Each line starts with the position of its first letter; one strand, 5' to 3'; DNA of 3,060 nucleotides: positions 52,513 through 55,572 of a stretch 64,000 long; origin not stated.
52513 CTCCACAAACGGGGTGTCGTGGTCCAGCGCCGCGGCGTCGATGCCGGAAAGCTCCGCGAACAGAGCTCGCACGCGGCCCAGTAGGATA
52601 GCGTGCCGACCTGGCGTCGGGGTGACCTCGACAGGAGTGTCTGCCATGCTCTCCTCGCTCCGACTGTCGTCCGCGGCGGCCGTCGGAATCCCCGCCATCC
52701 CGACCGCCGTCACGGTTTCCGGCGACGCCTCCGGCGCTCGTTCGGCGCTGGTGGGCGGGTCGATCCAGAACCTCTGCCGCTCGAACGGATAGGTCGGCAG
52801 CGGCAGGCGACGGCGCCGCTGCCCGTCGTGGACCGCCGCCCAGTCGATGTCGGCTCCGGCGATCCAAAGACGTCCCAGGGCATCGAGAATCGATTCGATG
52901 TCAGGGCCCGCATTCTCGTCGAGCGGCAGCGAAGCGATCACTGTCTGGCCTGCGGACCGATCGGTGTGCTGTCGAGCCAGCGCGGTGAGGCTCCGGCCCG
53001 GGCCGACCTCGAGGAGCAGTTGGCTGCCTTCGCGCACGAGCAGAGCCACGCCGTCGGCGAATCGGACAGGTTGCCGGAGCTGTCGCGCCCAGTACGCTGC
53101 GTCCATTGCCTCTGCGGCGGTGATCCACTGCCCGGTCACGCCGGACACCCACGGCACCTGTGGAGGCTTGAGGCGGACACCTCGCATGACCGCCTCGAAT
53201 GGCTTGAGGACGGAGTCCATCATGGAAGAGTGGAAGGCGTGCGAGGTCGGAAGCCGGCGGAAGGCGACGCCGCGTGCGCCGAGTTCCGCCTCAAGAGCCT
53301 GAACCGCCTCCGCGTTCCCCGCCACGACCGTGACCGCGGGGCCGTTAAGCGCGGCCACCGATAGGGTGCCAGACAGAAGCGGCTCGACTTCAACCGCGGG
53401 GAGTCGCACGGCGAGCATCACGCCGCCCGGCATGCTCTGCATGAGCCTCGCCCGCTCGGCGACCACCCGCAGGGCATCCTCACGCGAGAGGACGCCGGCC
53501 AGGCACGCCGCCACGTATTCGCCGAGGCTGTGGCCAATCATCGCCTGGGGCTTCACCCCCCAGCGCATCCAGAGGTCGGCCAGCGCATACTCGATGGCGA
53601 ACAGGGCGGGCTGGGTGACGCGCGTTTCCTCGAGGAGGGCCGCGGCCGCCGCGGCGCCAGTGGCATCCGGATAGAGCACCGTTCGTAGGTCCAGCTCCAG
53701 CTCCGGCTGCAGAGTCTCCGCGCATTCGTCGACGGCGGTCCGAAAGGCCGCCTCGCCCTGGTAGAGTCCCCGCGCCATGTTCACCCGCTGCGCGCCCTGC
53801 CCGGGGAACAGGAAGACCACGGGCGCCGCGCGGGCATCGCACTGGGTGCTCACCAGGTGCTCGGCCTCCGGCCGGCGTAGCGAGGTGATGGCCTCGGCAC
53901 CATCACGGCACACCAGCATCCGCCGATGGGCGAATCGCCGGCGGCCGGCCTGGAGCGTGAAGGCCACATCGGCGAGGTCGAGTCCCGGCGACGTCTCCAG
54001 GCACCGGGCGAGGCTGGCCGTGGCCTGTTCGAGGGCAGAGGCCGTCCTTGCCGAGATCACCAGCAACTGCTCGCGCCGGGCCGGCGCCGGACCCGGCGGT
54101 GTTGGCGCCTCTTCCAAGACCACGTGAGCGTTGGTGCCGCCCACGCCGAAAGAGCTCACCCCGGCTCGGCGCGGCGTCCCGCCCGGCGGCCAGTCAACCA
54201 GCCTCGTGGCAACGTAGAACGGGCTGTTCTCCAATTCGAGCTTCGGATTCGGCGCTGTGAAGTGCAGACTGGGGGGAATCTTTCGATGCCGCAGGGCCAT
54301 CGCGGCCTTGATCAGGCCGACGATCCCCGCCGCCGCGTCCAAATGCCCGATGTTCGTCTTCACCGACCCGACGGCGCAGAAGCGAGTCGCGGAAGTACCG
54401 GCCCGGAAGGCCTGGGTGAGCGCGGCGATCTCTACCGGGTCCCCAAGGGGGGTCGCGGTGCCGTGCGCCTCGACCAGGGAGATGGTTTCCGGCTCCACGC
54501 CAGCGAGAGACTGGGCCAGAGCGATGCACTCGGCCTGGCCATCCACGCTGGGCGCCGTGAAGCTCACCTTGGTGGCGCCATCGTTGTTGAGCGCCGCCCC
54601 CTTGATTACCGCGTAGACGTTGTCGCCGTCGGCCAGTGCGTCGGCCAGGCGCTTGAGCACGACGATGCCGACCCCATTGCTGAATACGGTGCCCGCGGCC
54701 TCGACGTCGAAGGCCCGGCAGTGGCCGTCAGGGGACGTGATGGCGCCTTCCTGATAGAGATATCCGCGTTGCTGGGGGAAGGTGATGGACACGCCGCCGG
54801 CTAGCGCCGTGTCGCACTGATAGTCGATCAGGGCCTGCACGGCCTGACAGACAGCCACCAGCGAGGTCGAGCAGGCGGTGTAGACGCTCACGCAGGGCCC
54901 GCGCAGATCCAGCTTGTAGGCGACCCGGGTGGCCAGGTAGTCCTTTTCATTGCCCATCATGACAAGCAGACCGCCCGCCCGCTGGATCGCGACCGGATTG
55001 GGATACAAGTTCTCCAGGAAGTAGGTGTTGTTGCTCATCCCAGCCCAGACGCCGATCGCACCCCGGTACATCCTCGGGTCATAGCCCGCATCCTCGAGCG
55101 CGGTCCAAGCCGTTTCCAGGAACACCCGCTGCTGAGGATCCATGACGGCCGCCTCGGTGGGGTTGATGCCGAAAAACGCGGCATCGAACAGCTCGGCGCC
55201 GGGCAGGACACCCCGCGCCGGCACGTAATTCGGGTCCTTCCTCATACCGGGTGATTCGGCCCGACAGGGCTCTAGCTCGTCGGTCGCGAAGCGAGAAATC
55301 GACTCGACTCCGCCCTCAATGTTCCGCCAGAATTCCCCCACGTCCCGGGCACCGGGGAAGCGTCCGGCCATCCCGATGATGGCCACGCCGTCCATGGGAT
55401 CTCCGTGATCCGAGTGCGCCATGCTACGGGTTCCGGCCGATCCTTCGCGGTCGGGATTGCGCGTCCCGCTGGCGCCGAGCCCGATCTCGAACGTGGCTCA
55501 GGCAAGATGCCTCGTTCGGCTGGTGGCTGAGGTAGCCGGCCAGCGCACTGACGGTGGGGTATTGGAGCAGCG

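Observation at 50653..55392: KS-AT-ACP-aminotransferase module positioned after a peptidyl carrier, predicting a beta-amino (3,4-diamino-type) residue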

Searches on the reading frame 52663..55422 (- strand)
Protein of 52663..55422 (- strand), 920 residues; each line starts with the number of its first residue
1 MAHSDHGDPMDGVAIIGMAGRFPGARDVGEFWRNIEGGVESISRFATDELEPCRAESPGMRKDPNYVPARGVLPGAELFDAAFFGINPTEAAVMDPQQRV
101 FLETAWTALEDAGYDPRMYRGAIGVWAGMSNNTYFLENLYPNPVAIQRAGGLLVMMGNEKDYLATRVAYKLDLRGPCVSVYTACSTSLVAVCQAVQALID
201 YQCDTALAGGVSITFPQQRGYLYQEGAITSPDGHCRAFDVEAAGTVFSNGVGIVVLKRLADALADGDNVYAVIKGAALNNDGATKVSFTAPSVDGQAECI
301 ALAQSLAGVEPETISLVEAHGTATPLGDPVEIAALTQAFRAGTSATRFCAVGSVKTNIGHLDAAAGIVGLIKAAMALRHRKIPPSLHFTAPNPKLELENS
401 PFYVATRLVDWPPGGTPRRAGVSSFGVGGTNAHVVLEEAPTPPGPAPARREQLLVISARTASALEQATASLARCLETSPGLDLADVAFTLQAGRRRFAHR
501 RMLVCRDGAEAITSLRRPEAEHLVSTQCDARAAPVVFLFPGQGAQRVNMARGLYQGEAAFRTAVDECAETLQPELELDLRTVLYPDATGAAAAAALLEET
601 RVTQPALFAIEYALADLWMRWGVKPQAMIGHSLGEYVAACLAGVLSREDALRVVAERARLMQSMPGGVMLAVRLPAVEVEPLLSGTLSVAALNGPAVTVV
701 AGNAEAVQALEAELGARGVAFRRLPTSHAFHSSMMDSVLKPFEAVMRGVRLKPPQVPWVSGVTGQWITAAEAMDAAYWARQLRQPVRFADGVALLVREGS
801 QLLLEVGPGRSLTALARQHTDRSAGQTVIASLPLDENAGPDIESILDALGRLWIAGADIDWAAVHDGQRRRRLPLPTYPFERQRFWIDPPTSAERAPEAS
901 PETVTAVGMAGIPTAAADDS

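Call 34: search_solved_structures(query=window:52663-55422:-, max_evalue=1e-60, show_alignments=1)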
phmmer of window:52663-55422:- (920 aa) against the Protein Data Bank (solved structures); distinct sequences matched with E-value up to 1e-60: 79 (the best 60 are shown).
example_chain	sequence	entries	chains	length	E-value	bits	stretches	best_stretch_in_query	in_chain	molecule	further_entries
8xjy_A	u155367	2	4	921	4.1e-247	826.1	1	12-895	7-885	Polyketide synthase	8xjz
8xju_A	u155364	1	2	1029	6.5e-247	825.4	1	12-895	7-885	Polyketide synthase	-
7zma_A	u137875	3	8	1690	1.4e-205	688.7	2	13-510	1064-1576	Putative polyketide synthase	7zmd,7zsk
4wky_A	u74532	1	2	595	7.3e-199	666.4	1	12-543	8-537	Beta-ketoacyl synthase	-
4mz0_A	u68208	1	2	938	4.2e-189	634.1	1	11-888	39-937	CurL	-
4oqj_A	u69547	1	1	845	7.4e-182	610.1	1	12-591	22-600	PKS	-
11sz_A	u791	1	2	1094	3.2e-167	561.7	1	12-894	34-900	6-deoxyerythronolide-B synthase, Erythronolide synthase EryA2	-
7s6b_A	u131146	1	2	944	1.7e-159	536.2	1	11-891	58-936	Polyketide synthase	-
7s6c_A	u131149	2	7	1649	6.3e-159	534.3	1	11-891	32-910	6-deoxyerythronolide-B synthase EryA2, modules 3 and 4, Lsd14 Polyketide synthase fusion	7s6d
7m7j_B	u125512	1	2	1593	1e-156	527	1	12-916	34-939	EryAI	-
7m7i_B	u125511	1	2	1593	1e-156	527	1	12-916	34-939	EryAI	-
9iyw_A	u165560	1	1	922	1.4e-156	526.5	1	12-888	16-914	Polyketide synthase,GfsA KSQ-AncAT chimeric protein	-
7m7f_B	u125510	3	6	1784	1.4e-156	526.5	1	12-916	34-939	EryAI,6-deoxyerythronolide-B synthase EryA3, modules 5 and 6 chimera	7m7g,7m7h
8tjn_B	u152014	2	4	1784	1.4e-156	526.5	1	12-916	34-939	EryAI,6-deoxyerythronolide-B synthase EryA3, modules 5 and 6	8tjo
8in9_A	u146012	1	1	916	3.3e-154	518.7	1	12-888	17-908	Polyketide synthase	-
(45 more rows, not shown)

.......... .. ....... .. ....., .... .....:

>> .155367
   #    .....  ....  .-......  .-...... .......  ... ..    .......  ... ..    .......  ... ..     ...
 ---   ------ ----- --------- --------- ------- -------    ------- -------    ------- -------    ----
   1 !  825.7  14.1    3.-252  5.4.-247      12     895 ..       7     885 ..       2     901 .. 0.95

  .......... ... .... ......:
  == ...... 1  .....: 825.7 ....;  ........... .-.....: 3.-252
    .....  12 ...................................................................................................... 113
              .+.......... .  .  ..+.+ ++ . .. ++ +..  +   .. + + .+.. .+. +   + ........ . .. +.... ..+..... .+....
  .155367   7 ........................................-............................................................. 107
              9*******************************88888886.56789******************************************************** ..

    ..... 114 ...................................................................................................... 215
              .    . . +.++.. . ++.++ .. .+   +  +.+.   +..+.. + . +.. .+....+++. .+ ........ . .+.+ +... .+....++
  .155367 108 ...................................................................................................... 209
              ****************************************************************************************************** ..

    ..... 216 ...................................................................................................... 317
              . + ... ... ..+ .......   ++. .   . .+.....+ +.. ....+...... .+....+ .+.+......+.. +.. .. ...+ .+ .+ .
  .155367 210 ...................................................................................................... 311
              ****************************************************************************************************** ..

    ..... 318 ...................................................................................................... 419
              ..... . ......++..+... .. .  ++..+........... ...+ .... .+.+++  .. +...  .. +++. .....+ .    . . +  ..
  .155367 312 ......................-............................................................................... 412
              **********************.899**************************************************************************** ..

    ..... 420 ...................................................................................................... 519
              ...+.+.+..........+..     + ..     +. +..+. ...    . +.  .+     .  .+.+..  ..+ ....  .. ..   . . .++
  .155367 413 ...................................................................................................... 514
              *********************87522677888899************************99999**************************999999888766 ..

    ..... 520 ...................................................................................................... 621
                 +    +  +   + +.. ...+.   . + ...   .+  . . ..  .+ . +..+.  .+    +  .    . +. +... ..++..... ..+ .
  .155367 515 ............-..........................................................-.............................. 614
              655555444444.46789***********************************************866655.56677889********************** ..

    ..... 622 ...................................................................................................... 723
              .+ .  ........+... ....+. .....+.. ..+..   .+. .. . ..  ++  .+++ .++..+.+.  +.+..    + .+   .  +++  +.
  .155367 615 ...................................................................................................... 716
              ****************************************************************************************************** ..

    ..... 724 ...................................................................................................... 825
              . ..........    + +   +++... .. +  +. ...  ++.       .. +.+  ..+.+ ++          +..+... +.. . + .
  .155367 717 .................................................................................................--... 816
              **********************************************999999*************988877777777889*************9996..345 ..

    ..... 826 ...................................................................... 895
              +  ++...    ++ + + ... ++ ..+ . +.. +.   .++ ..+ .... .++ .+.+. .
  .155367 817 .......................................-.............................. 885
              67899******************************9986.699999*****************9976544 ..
